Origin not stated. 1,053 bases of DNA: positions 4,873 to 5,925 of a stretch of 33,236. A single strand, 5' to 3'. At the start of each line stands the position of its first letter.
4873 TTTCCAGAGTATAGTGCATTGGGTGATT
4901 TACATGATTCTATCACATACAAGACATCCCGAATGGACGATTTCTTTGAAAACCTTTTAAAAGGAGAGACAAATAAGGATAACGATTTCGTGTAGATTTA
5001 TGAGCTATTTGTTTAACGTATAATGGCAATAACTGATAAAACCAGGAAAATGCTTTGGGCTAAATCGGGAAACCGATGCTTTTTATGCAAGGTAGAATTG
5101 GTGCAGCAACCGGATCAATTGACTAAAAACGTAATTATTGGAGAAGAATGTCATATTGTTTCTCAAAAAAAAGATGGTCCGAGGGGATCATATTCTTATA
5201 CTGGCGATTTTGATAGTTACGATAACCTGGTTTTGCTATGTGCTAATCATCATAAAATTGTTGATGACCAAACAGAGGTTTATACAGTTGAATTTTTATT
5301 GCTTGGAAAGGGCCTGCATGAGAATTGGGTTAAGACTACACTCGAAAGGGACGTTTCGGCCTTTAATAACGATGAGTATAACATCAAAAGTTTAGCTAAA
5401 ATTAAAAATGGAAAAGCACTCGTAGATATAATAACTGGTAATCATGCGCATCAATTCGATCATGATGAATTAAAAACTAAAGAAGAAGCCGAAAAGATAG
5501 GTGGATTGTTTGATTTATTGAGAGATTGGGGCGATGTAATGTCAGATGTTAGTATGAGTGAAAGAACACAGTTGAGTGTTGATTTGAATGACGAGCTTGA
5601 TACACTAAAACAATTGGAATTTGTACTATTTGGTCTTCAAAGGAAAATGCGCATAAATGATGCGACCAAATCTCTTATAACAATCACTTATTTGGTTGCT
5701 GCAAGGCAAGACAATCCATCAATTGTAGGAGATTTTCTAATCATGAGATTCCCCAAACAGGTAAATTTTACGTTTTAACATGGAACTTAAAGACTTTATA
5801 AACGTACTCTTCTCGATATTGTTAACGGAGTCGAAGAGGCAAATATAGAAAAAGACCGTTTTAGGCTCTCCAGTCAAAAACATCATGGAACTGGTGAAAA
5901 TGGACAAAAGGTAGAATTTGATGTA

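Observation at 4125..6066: Membrane protein / small protein / HNH nuclease / trypco2-like four-gene cassette: candidate undescribed conflict (defence) system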

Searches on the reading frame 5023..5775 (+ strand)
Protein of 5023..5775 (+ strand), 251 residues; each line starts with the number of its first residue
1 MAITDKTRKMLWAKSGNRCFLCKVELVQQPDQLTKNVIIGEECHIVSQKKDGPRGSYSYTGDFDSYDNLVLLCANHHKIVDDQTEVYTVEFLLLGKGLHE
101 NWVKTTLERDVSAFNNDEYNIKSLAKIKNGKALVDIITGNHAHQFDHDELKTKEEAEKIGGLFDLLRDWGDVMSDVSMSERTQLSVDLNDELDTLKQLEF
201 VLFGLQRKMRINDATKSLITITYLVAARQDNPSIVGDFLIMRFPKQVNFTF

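Call 7: search_protein_families(library=pfam, proteins=[window:5023-5775:+], max_evalue=1)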
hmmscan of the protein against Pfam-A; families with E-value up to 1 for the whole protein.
window:5023-5775:+ (251 aa): 1 family
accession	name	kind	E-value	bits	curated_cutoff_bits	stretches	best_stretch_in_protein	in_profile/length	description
PF13391.12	HNH_2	-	0.00035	20.8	21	1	39-78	12-56/66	HNH endonuclease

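Call 8: search_protein_families(library=padloc, proteins=[window:5023-5775:+], max_evalue=1)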
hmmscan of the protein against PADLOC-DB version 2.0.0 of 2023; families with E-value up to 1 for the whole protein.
window:5023-5775:+ (251 aa): 16 families
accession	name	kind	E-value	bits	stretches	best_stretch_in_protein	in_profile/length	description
PDLC04772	PDC-M68A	-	1.4e-25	88.8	1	3-121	5-126/253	-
PDLC01997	SAVED1--SAVED_HNH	-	1.7e-24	85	1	2-107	5-111/368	-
PDLC00749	Effector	-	1.4e-23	81.6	1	2-106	15-123/395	Endonuclease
PDLC00739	Effector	-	1.5e-22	78.5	1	2-110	7-118/378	Endonuclease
PDLC00746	Effector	-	5e-20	69.9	1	3-106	17-122/389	Endonuclease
PDLC00743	Effector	-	6.6e-17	59.7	1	1-105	1-109/384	Endonuclease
PDLC00747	Effector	-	7.8e-15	52.9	1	7-109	16-125/373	Endonuclease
PDLC00751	Effector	-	7.2e-13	46.4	1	2-108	130-239/530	Endonuclease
PDLC00740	Effector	-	7.5e-12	42.7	1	4-92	17-109/391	Endonuclease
PDLC04773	PDC-M68A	-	3e-11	41.8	1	64-120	7-63/200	-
PDLC00406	SduA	-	4.2e-11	41.4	1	4-107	19-120/326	DUF4263 domain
PDLC01998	SAVED1--SAVED_HNH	-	4.5e-11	40.2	1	2-99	113-213/506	-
PDLC01999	SAVED1--SAVED_HNH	-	3e-09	34.4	1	4-102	17-113/387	-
PDLC00742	Effector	-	1.1e-07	29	1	3-92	121-213/527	Endonuclease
PDLC02000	Effector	-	0.00062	16.7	1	3-82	146-227/524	SAVED1--SAVED_HNH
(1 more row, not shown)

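Call 9: search_protein_families(library=ncbifam, proteins=[window:5023-5775:+], max_evalue=1)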
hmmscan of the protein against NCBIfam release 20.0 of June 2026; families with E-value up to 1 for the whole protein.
window:5023-5775:+ (251 aa): 1 family
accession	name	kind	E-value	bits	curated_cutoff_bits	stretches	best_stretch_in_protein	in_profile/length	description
NF008209.0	PRK10972.1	equivalog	0.13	12.4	96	1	105-160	25-80/109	cell division protein ZapA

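Call 10: search_protein_families(library=phrogs, proteins=[window:5023-5775:+], max_evalue=0.1)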
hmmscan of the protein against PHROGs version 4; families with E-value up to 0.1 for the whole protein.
window:5023-5775:+ (251 aa): 7 families
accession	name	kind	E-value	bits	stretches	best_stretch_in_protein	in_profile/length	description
phrog_37652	-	unknown function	2.4e-08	34.8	1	3-96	7-95/253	-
phrog_21516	-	unknown function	6.2e-05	23.9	1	29-155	24-149/252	-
phrog_2118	-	DNA, RNA and nucleotide metabolism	9.7e-05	23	1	1-74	161-215/301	HNH endonuclease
phrog_740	-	DNA, RNA and nucleotide metabolism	0.0057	16.7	1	4-84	26-88/332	HNH endonuclease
phrog_7370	-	DNA, RNA and nucleotide metabolism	0.0079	17.3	0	2-107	27-107/115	HNH endonuclease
phrog_8048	-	DNA, RNA and nucleotide metabolism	0.013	15.7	1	43-86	195-231/273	HNH endonuclease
phrog_5956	-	DNA, RNA and nucleotide metabolism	0.057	14.1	1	6-84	49-111/138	HNH endonuclease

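Call 11: find_homologous_proteins(query=window:5023-5775:+)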
Query window:5023-5775:+ (251 aa): 253 proteins with E <= 0.001 among 636 candidates; the best 120 are listed.
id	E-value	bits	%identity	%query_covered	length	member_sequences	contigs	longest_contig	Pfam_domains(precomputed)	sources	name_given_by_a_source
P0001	2.6e-159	546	100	96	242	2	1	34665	-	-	-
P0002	2.9e-94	333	58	100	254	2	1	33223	-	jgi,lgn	-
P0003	7.4e-94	332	59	99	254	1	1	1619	-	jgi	jgi:hypothetical protein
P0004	1.9e-93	330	60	99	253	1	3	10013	-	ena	-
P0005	6.7e-93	328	59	99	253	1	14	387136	-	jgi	jgi:hypothetical protein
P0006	2.9e-92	326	57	100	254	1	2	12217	-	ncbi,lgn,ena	-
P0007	1.4e-91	324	57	99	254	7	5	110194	-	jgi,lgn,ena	-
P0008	2.8e-91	323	57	99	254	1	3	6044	-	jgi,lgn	jgi:hypothetical protein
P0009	4.0e-91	323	57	100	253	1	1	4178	-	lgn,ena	-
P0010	8.3e-91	322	56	100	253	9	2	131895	-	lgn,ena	-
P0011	3.7e-90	320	56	100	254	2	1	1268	-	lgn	-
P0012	7.8e-90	318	57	100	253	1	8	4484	-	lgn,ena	-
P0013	1.3e-89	318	55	99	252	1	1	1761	-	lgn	-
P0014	4.3e-89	316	58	100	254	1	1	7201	-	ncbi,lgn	-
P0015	6.4e-89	315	58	100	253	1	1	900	-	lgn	-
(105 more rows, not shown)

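Call 12: search_solved_structures(query=window:5023-5775:+, max_evalue=1, show_alignments=2)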
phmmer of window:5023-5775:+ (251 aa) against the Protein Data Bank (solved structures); distinct sequences matched with E-value up to 1: 9.
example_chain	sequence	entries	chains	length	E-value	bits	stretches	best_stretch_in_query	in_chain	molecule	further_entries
9om4_A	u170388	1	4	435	2.4e-21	79.4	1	1-110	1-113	HNH endonuclease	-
7rwk_A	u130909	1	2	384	4.7e-10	42.4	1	2-105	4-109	SAVED domain-containing protein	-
7rwm_A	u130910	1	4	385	3.7e-09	39.5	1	3-108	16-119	SAVED domain-containing protein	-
8ysq_A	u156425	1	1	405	8.3e-06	28.5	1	3-106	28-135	SAVED domain-containing protein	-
8fm1_A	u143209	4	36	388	9.4e-06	28.4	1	4-102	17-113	SAVED domain-containing protein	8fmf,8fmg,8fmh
9dif_A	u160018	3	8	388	0.00023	23.8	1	4-102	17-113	HNH endonuclease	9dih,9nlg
6cgj_A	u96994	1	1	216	0.69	12.4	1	35-110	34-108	effector protein Lem4 (lpg1101)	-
6cdw_A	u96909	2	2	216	0.69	12.4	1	35-110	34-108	effector protein Lem4 (lpg1101)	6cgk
3zx1_A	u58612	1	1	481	0.84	12.1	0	169-238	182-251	OXIDOREDUCTASE, PUTATIVE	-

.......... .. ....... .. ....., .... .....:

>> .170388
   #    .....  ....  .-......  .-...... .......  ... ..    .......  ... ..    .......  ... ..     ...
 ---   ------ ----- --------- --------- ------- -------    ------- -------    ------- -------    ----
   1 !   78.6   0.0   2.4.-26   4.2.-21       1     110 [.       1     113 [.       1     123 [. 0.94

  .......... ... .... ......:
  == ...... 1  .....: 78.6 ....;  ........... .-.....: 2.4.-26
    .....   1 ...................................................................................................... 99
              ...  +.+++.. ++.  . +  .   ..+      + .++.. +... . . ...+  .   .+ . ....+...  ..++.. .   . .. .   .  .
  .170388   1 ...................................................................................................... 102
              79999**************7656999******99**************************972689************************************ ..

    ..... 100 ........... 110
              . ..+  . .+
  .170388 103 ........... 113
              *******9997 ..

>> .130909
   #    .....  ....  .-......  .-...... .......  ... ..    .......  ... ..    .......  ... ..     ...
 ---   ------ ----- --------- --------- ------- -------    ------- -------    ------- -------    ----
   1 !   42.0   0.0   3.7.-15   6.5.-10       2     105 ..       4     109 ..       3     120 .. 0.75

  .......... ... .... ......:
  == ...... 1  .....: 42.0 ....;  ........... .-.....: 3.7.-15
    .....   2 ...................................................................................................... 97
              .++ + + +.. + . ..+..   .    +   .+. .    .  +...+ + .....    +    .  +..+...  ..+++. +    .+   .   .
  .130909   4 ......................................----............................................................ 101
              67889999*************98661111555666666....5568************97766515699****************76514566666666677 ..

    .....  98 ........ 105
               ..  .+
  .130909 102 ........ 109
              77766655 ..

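Call 15: find_related_loci(query=A1, collection=genome_contigs, flank=6000)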
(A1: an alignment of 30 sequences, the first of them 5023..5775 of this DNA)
Query A1 (251 aa) in genome_contigs; peptide patterns used: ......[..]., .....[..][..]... (x = any residue, [..] = any of these).
193 stretches matched a pattern; 161 encode a relative of the query (tblastn E <= 1e-3); the best 80 are kept; 80 distinct loci.
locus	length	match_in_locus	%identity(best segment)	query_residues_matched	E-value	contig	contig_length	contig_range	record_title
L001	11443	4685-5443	58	1-250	2e-99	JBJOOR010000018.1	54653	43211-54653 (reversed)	MAG: Bacteroidota bacterium isolate watershed3_2019_sw_WHONDRS-S19S_0084_A_bin.11 scaffold_0000025, whole genome shotgun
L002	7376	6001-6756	54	1-249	3e-91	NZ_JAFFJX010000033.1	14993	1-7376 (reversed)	Longitalea arenae strain SYSU D01084 Scaffold32_1, whole genome shotgun sequence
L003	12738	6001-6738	56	1-243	5e-91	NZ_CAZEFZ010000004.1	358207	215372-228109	Tenacibaculum amylolyticum isolate MBIC 4355(T) TAMYLO_Contig_13, whole genome shotgun sequence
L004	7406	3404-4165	54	1-251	5e-90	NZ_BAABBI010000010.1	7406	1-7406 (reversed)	Corallibacter vietnamensis strain JCM 17525 sequence10, whole genome shotgun sequence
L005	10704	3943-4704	57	1-251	6e-99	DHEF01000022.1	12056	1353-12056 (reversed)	MAG TPA_asm: Chitinophagaceae bacterium UBA4857 UBA4857_contig_4018, whole genome shotgun sequence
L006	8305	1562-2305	40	1-245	4e-69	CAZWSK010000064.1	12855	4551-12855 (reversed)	MAG TPA_asm: uncultured Chloracidobacterium sp. isolate binchicken_co179_82 genome assembly, contig: NODE_9350_length_12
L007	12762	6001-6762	43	1-249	2e-67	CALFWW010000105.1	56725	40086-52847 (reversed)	MAG: uncultured Saprospiraceae bacterium isolate L1_Bin_Bin_136_sub_1 genome assembly, contig: c_000001772059, whole gen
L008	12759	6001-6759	43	1-250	6e-67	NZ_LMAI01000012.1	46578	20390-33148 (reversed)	Chryseobacterium aquaticum subsp. greenlandense strain UMB34 Contig12, whole genome shotgun sequence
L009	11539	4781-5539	43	1-250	6e-67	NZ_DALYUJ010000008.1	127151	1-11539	MAG: Chryseobacterium sp. isolate CTOTU47247 NODE_54_length_127151_cov_5.695411, whole genome shotgun sequence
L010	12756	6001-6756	41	1-249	6e-66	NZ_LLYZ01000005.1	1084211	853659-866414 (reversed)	Chryseobacterium aquaticum strain KCTC 12483 Contig05, whole genome shotgun sequence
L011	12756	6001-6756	40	1-249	9e-64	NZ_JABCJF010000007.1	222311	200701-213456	Chryseobacterium aquaticum strain C-174 Seq7, whole genome shotgun sequence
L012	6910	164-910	46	1-246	3e-63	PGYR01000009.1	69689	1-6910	MAG: Ignavibacteriae bacterium HGW-Ignavibacteriae-4 08E140C01_z5_2013_Ig3399_v2_scaffold_407, whole genome shotgun sequ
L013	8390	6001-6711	42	1-234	4e-61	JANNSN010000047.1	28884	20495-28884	MAG: Chitinophagaceae bacterium isolate SOY_31_metabat_211 SOY_31_k141_3619928, whole genome shotgun sequence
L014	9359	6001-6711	42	1-235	1e-60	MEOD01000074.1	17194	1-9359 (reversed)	MAG: Bacteroidetes bacterium GWF2_29_10 gwf2_scaffold_4808, whole genome shotgun sequence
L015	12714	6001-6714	42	1-235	2e-57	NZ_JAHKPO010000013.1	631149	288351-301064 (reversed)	Arenibacter algicola strain E3M18 E3M18_E3M18_contig_4, whole genome shotgun sequence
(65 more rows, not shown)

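Call 24: search_protein_families(library=padloc, alignment_id=A1, max_evalue=0.001)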
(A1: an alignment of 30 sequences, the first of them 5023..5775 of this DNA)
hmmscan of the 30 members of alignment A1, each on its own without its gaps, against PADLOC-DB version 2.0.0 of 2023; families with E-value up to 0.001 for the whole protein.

A. member 1, window:5023-5775:+ (251 aa): 15 families
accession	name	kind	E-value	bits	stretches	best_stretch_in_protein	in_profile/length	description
PDLC04772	PDC-M68A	-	1.4e-25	88.8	1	3-121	5-126/253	-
PDLC01997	SAVED1--SAVED_HNH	-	1.7e-24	85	1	2-107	5-111/368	-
PDLC00749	Effector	-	1.4e-23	81.6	1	2-106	15-123/395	Endonuclease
PDLC00739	Effector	-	1.5e-22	78.5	1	2-110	7-118/378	Endonuclease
PDLC00746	Effector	-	5e-20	69.9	1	3-106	17-122/389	Endonuclease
PDLC00743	Effector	-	6.6e-17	59.7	1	1-105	1-109/384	Endonuclease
PDLC00747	Effector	-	7.8e-15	52.9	1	7-109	16-125/373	Endonuclease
PDLC00751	Effector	-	7.2e-13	46.4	1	2-108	130-239/530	Endonuclease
PDLC00740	Effector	-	7.5e-12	42.7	1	4-92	17-109/391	Endonuclease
PDLC04773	PDC-M68A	-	3e-11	41.8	1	64-120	7-63/200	-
PDLC00406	SduA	-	4.2e-11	41.4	1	4-107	19-120/326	DUF4263 domain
PDLC01998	SAVED1--SAVED_HNH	-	4.5e-11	40.2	1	2-99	113-213/506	-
PDLC01999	SAVED1--SAVED_HNH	-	3e-09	34.4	1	4-102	17-113/387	-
PDLC00742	Effector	-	1.1e-07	29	1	3-92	121-213/527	Endonuclease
PDLC02000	Effector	-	0.00062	16.7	1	3-82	146-227/524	SAVED1--SAVED_HNH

B. families by the number of members that match (of 30 scanned): 16 families
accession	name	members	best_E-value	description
PDLC04772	PDC-M68A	30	4.5e-30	-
PDLC01997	SAVED1--SAVED_HNH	30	2.5e-29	-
PDLC00739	Effector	30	1.6e-28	Endonuclease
PDLC00749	Effector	30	7.4e-27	Endonuclease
PDLC00746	Effector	30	3.6e-24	Endonuclease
PDLC00747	Effector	30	2.7e-21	Endonuclease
PDLC00751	Effector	30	2.3e-18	Endonuclease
PDLC00743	Effector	30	3.7e-17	Endonuclease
PDLC00740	Effector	30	1.2e-16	Endonuclease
PDLC01998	SAVED1--SAVED_HNH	30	4.2e-16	-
PDLC00742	Effector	30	4.4e-15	Endonuclease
PDLC00406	SduA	30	6.4e-14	DUF4263 domain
PDLC04773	PDC-M68A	30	2.3e-13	-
PDLC01999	SAVED1--SAVED_HNH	30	2.8e-13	-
PDLC02000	Effector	23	2.4e-08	SAVED1--SAVED_HNH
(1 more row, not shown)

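Call 29: search_protein_families(library=pfam, alignment_id=A2, max_evalue=0.0001)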
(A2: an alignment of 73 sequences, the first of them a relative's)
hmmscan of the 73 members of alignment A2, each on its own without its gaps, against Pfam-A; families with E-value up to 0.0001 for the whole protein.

A. member 1, L001:4359-4604:+ (82 aa): 0 families

B. families by the number of members that match (of 73 scanned): 87 families (the first 25 are shown)
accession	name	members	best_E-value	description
PF04851.21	ResIII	3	1.1e-19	Type III restriction enzyme, res subunit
PF07669.17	Eco57I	2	8.7e-39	Eco57I restriction-modification methylase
PF00589.27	Phage_integrase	2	4.7e-37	Phage integrase family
PF13175.12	AAA_15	2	3e-30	AAA ATPase domain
PF13495.12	Phage_int_SAM_4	2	1.7e-23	Phage integrase, N-terminal SAM-like domain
PF00270.35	DEAD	2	2e-23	DEAD/DEAH box helicase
PF13304.12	AAA_21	2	3.4e-19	AAA domain, putative AbiEii toxin, Type IV TA system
PF00271.37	Helicase_C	2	9.8e-19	Helicase conserved C-terminal domain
PF02463.25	SMC_N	2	1.5e-13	RecF/RecN/SMC N terminal domain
PF13476.12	AAA_23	2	1e-08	AAA domain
PF13401.12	AAA_22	2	1.2e-06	AAA domain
PF02514.21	CobN-Mg_chel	1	0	CobN/Magnesium Chelatase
PF01964.24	ThiC_Rad_SAM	1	1.2e-167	Radical SAM ThiC family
PF01053.26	Cys_Met_Meta_PP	1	2.7e-111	Cys/Met metabolism PLP-dependent enzyme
PF11867.13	T1RH-like_C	1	9.3e-83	Type I restriction enzyme HindI endonuclease subunit-like, C-terminal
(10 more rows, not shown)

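Call 30: search_protein_families(library=pfam, alignment_id=A3, max_evalue=0.0001)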
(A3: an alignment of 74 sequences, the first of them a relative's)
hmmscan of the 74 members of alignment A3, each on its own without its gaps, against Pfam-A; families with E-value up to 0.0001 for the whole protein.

A. member 1, L001:5708-6553:+ (282 aa): 1 family
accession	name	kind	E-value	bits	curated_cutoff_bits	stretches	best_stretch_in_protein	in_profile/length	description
PF20016.6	ThsA_Macro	-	1.7e-09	38.1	25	1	92-267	2-183/183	Thoeris protein ThsA, Macro domain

B. families by the number of members that match (of 74 scanned): 54 families (the first 25 are shown)
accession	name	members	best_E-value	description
PF00078.32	RVT_1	3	3.2e-23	Reverse transcriptase (RNA-dependent DNA polymerase)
PF13271.11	DUF4062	3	5.2e-18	Domain of unknown function (DUF4062)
PF13304.12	AAA_21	3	7.8e-18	AAA domain, putative AbiEii toxin, Type IV TA system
PF01555.25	N6_N4_Mtase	2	8.4e-60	DNA methylase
PF00005.33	ABC_tran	2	1.4e-30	ABC transporter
PF13175.12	AAA_15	2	6.9e-13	AAA ATPase domain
PF02463.25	SMC_N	2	6.1e-08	RecF/RecN/SMC N terminal domain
PF16949.11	ABC_tran_2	1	1.5e-105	Putative ATP-binding cassette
PF17392.7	Urocanase_C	1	1.3e-88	Urocanase C-terminal domain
PF01175.24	Urocanase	1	1.3e-81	Urocanase Rossmann-like domain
PF00793.26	DAHP_synth_1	1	4.4e-81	DAHP synthetase I family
PF21209.4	Bac_rhamnosid-like_N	1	5.4e-81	Alpha-rhamnosidase-like, bacteroidetes, N-terminal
PF17391.7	Urocanase_N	1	7e-57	Urocanase N-terminal domain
PF02384.22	N6_Mtase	1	2.6e-53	N-6 DNA Methylase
PF13424.12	TPR_12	1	4.8e-33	Tetratricopeptide repeat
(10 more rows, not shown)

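Call 31: predict_structure(alignment_id=A1)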
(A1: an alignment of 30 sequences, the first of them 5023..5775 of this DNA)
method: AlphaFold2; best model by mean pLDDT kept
length: 251 residues; sequences in the alignment: 30
mean_pLDDT: 87.7   pTM: 0.80
mean pLDDT of the five models: 87.7, 86.2, 81.3, 76.6, 74.5
residues with pLDDT >= 90: 151; 70-90: 74; 50-70: 18; < 50: 8
segments of 3 or more residues with pLDDT < 50: 31-34, 249-251
pLDDT, mean of each block of 10 residues (from residue 1): 82 91 76 52 88 86 91 93 94 96 95 85 94 92 91 96 93 90 96 96 90 74 95 93 65 45
secondary structure, 60 per line:
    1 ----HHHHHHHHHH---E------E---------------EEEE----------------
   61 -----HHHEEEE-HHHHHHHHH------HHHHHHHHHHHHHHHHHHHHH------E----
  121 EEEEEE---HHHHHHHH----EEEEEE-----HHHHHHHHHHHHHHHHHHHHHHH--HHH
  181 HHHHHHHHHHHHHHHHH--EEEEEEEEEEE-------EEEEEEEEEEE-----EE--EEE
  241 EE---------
elements in order: H5-14 E41-44 E69-72 H74-82 H89-109 E121-126 H130-137 E142-147 H153-175 H178-197 E200-210 E218-228 E238-242

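Call 35: fold_search(model_id=the predicted structure, library=pdb)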
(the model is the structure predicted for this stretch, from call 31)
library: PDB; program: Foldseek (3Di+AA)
matches with E <= 10: 522; with E <= 0.001: 11
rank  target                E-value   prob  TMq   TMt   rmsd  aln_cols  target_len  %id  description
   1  8fmf_C                4.7e-06  1.00  0.34  0.24  13.9       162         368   20  Structure of CBASS Cap5 from Pseudomonas syringae as an activated tetramer with the cyclic dinucleotide 3'2'-c-diAMP l (released 2024-02-07)
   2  7rwk_A                5.0e-06  1.00  0.35  0.24  19.8       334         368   15  Structure of Cap5 from Asticcacaulis sp. (released 2021-11-10)
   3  9dih_A                1.4e-05  1.00  0.34  0.24  13.9       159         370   18  CBASS Pseudomonas syringae Cap5 tetramer with DNA duplex and 3'2'-c-diAMP cyclic dinucleotide ligand (released 2025-06-18)
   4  9dif_A                1.5e-05  1.00  0.35  0.24  13.9       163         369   16  CBASS Pseudomonas syringae Cap5 tetramer with DNA duplex and 3'2'-c-GAMP cyclic dinucleotide ligand (released 2025-06-18)
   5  8fmh_E                2.3e-05  1.00  0.34  0.24  13.8       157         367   17  Structure of CBASS Cap5 from Pseudomonas syringae as an activated tetramer with the cyclic dinucleotide 3'2'-c-dGAMP l (released 2024-02-07)
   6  8fmf_A                2.7e-05  1.00  0.33  0.23  14.0       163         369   18  Structure of CBASS Cap5 from Pseudomonas syringae as an activated tetramer with the cyclic dinucleotide 3'2'-c-diAMP l (released 2024-02-07)
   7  8fmh_C                3.1e-05  1.00  0.34  0.24  14.0       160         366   18  Structure of CBASS Cap5 from Pseudomonas syringae as an activated tetramer with the cyclic dinucleotide 3'2'-c-dGAMP l (released 2024-02-07)
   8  7rwm_A                4.5e-05  1.00  0.31  0.22  19.8       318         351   14  Structure of Cap5 from Lactococcus lactis (released 2021-11-10)
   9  7rwm_B                6.4e-05  1.00  0.31  0.22  19.9       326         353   14  Structure of Cap5 from Lactococcus lactis (released 2021-11-10)
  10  7rwm_D                9.2e-05  0.99  0.29  0.21  19.7       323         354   14  Structure of Cap5 from Lactococcus lactis (released 2021-11-10)
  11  7rwm_C                1.9e-04  0.99  0.29  0.22  19.7       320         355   12  Structure of Cap5 from Lactococcus lactis (released 2021-11-10)
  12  8fm1_G                5.4e-03  0.98  0.27  0.20  12.7       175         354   14  Structure of CBASS Cap5 from Pseudomonas syringae in the absence of a ligand (apo form dimer) (released 2024-02-07)
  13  8fmf_D                7.3e-03  0.99  0.28  0.20  11.7       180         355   12  Structure of CBASS Cap5 from Pseudomonas syringae as an activated tetramer with the cyclic dinucleotide 3'2'-c-diAMP l (released 2024-02-07)
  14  8fmh_H                5.4e-02  0.72  0.23  0.17  12.2       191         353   12  Structure of CBASS Cap5 from Pseudomonas syringae as an activated tetramer with the cyclic dinucleotide 3'2'-c-dGAMP l (released 2024-02-07)
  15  5bpd_C                3.0e-01  0.04  0.12  0.12  17.7       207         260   11  Structure of TrmBL2, an archaeal chromatin protein, shows a novel mode of DNA binding. (released 2015-09-02)
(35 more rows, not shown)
